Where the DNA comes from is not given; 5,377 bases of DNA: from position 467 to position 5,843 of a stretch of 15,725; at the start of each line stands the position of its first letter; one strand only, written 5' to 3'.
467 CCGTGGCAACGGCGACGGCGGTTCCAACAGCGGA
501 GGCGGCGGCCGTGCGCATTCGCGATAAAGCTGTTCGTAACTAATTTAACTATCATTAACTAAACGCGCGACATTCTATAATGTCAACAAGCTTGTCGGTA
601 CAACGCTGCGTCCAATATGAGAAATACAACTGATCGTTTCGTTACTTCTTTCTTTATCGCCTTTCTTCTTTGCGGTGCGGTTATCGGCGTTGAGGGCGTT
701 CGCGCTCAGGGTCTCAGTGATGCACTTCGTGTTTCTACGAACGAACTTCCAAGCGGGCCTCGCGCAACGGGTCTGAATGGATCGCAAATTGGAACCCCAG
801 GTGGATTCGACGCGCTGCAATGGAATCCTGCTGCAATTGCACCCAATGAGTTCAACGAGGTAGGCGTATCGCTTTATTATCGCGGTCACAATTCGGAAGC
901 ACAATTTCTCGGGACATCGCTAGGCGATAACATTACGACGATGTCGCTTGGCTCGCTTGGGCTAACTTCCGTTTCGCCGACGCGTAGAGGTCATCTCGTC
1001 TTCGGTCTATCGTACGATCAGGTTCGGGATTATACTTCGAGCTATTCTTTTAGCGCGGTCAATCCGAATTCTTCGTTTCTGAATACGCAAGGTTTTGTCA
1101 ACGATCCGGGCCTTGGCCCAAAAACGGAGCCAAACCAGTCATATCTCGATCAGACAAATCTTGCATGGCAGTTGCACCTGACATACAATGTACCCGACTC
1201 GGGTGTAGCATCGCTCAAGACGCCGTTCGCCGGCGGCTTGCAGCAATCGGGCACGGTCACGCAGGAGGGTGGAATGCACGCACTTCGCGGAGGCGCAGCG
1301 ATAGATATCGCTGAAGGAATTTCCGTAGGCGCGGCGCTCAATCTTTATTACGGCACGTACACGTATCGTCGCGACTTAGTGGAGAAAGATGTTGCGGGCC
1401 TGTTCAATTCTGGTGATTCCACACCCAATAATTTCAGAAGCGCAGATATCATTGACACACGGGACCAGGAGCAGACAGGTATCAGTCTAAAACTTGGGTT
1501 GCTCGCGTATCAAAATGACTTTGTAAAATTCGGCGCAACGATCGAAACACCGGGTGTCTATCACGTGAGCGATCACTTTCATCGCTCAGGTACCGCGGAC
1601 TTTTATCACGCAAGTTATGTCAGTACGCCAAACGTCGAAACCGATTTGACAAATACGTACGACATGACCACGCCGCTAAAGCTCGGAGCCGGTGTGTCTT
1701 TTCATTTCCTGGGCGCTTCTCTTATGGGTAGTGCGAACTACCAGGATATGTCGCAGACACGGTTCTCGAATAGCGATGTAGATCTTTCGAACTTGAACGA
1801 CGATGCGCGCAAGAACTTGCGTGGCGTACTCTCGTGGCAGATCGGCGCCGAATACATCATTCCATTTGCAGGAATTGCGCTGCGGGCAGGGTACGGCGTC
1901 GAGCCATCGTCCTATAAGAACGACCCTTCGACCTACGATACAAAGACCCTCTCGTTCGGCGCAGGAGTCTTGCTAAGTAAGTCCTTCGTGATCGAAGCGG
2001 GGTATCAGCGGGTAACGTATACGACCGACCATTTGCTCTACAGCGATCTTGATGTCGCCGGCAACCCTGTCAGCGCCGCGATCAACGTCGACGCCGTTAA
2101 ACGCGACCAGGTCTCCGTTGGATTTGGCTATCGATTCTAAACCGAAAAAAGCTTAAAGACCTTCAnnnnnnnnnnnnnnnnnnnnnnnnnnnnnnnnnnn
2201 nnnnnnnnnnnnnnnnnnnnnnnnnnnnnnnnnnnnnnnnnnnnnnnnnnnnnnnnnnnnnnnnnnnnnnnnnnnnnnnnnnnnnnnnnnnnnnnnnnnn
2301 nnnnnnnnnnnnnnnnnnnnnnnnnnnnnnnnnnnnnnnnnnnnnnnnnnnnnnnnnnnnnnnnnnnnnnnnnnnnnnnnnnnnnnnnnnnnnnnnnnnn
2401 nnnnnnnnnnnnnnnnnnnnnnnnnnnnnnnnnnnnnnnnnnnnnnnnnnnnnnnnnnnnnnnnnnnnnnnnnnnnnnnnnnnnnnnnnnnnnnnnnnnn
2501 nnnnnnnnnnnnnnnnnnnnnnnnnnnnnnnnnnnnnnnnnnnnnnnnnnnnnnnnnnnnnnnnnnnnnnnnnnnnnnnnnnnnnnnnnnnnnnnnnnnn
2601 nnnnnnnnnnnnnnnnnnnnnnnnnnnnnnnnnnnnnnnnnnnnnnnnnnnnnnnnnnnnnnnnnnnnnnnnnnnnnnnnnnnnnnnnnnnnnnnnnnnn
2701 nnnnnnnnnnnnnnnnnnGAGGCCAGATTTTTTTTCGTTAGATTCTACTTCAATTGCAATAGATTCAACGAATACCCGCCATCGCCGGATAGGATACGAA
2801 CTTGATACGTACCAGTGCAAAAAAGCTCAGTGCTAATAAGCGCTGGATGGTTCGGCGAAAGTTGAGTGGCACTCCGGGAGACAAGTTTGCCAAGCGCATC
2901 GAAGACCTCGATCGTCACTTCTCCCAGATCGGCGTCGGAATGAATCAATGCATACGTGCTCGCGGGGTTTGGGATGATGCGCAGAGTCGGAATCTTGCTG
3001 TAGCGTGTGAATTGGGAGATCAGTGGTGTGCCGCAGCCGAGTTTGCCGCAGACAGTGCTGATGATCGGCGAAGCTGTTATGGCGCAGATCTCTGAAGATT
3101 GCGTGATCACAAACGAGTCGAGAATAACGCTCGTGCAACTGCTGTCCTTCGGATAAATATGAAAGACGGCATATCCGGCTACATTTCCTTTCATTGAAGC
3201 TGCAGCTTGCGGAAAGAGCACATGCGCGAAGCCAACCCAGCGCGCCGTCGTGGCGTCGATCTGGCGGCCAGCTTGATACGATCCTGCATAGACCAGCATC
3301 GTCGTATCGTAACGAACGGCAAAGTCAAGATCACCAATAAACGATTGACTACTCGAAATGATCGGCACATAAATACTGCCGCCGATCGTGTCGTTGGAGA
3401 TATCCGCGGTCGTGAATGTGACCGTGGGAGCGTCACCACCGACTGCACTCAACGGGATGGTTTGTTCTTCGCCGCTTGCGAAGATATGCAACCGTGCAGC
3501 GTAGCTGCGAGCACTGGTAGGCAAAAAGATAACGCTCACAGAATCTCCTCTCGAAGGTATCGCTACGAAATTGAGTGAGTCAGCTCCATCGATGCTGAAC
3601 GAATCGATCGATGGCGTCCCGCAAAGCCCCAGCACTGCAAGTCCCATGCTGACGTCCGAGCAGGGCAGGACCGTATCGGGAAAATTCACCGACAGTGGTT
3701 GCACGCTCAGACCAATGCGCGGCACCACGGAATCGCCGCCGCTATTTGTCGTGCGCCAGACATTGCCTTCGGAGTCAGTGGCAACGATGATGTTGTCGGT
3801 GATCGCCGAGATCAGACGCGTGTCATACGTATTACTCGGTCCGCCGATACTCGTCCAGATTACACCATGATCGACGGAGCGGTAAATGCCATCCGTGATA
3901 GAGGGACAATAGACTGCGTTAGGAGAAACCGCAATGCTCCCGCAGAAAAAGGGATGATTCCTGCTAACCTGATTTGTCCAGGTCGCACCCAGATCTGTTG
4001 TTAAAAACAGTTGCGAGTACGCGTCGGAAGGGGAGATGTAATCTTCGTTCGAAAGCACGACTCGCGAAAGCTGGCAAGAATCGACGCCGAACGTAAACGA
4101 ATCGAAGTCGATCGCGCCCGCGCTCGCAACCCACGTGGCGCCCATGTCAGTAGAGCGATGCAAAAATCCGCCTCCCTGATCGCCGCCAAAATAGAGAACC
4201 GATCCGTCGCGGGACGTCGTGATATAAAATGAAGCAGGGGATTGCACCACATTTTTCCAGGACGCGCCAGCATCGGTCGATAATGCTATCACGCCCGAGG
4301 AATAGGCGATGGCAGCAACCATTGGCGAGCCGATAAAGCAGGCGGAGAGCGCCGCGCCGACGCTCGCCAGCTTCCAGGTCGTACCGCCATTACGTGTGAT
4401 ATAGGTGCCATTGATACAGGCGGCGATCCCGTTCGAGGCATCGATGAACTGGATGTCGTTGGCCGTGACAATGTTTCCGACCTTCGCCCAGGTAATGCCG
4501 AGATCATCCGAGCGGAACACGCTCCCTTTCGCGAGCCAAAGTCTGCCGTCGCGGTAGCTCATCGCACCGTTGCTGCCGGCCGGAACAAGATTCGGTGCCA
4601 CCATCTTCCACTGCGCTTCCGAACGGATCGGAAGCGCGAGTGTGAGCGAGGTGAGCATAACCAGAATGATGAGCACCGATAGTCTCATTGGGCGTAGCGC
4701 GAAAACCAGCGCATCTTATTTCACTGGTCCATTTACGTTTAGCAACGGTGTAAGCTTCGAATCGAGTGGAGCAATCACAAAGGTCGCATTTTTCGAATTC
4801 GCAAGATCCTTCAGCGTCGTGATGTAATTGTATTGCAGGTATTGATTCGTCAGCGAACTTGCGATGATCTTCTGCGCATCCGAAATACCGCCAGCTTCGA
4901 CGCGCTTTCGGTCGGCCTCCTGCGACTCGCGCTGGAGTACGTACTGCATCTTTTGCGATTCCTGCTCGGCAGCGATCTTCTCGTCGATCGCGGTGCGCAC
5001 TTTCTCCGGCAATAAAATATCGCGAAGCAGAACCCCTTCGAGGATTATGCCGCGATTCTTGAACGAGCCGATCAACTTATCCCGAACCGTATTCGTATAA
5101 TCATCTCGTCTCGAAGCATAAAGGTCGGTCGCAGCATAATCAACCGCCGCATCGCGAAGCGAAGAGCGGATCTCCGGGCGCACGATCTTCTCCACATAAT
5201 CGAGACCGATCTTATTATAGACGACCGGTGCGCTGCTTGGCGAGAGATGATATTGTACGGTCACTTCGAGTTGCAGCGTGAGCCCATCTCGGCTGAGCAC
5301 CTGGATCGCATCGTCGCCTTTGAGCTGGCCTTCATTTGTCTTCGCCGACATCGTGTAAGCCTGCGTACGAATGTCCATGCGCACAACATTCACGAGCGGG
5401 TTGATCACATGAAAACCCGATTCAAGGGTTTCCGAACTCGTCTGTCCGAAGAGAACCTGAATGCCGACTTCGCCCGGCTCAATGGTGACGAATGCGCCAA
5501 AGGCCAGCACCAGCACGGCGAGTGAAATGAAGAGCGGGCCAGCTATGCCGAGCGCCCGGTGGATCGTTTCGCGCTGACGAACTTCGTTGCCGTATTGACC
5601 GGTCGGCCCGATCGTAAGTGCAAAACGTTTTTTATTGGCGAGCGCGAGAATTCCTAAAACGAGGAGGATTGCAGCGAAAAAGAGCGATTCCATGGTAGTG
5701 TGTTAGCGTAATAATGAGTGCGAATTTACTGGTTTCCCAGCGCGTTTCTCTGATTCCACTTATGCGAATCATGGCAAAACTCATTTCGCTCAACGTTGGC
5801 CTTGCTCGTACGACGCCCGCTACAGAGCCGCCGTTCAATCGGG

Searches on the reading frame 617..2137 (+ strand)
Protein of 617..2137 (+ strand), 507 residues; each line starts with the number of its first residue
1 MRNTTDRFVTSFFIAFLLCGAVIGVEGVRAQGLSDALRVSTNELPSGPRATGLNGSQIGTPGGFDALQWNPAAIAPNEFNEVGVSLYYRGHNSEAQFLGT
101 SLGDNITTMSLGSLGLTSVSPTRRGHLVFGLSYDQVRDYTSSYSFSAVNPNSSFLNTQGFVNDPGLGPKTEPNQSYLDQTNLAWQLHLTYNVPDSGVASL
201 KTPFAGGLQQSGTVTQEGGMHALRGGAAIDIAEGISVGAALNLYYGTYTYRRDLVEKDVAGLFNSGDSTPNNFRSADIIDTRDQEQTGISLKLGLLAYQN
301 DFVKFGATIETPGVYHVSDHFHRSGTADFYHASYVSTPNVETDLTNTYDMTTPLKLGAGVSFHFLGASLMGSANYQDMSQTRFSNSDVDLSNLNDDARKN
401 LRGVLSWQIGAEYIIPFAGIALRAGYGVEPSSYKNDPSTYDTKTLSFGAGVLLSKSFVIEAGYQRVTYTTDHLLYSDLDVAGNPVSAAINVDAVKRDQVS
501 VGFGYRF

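Call 5: search_protein_families(library=pfam, proteins=[window:617-2137:+], max_evalue=0.1)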
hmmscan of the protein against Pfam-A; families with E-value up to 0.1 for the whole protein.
window:617-2137:+ (507 aa): 0 families

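Call 6: search_protein_families(library=ncbifam, proteins=[window:617-2137:+], max_evalue=0.1)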
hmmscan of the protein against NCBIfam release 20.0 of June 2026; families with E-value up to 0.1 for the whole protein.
window:617-2137:+ (507 aa): 2 families
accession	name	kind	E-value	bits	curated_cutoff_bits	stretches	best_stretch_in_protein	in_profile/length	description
NF053685.1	BamG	equivalog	1.2e-10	41.1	250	1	209-458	123-357/397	BamG family beta-barrel-assembly machinery protein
NF033709.1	PorV_fam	subfamily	2.3e-09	37.3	90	1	351-467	193-310/326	PorV/PorQ family protein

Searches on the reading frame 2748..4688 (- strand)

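Call 5: search_protein_families(library=pfam, proteins=[window:2748-4688:-], max_evalue=0.1)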
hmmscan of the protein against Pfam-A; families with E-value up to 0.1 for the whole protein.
window:2748-4688:- (647 aa): 6 families
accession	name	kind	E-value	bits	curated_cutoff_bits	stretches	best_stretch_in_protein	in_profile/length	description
PF02012.26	BNR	-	7.5e-10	37.7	27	0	96-107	1-12/12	BNR/Asp-box repeat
PF15902.12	Sortilin-Vps10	-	2.2e-08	33.8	33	1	134-241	3-113/446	Sortilin, neurotensin receptor 3,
PF18962.6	Por_Secre_tail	-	6.4e-06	26.8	27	1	571-636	1-66/75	Secretion system C-terminal sorting domain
PF15899.11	BNR_6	-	0.0058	17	27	0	58-69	2-13/14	BNR-Asp box repeat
PF22073.2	Cep192_D4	-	0.028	15.1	35.5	1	374-418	64-112/112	Cep192 domain 4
PF11589.14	DUF3244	-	0.038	14.4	25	1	580-636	31-87/96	Domain of unknown function (DUF3244)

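Call 6: search_protein_families(library=ncbifam, proteins=[window:2748-4688:-], max_evalue=0.1)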
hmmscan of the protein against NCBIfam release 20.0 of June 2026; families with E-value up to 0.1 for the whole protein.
window:2748-4688:- (647 aa): 5 families
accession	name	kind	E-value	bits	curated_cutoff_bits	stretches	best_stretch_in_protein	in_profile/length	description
NF045728.1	glycosyl_F510_1955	equivalog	7.9e-18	64.6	175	2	176-318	74-208/246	F510_1955 family glycosylhydrolase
TIGR04183.1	Por_Secre_tail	domain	2e-06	27.7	23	1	571-638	1-64/72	T9SS type A sorting domain-containing protein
NF038113.1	T9SSA_dep_M36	equivalog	4.5e-05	21.8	885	1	568-636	792-859/869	T9SS-dependent M36 family metallopeptidase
NF050177.1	TapA_OM_Porphy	equivalog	0.04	12.6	500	0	569-640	471-538/544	TapA/TapC family T9SS-dependent outer membrane protein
NF010237.0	PRK13684.1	equivalog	0.094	11.7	326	0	6-177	16-197/334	photosynthesis system II assembly factor Ycf48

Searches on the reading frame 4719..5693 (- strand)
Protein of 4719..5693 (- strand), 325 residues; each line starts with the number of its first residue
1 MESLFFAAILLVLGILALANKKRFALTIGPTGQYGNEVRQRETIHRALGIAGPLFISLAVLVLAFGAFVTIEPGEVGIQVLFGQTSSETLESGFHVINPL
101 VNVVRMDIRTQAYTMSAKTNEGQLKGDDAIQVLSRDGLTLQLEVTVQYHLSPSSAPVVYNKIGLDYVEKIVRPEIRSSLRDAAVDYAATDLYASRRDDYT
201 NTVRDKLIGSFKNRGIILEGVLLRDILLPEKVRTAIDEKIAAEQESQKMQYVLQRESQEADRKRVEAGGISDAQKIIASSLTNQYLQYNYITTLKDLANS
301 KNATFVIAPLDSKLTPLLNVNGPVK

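Call 5: search_protein_families(library=pfam, proteins=[window:4719-5693:-], max_evalue=0.1)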
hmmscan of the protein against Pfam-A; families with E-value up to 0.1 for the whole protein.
window:4719-5693:- (325 aa): 2 families
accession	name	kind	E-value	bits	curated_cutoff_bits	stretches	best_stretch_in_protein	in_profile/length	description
PF01145.31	Band_7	-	6.2e-33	114.8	23.6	1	70-256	2-175/176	SPFH domain / Band 7 family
PF13421.11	Band_7_1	-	0.0018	18.4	24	1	167-241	133-208/211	SPFH domain-Band 7 family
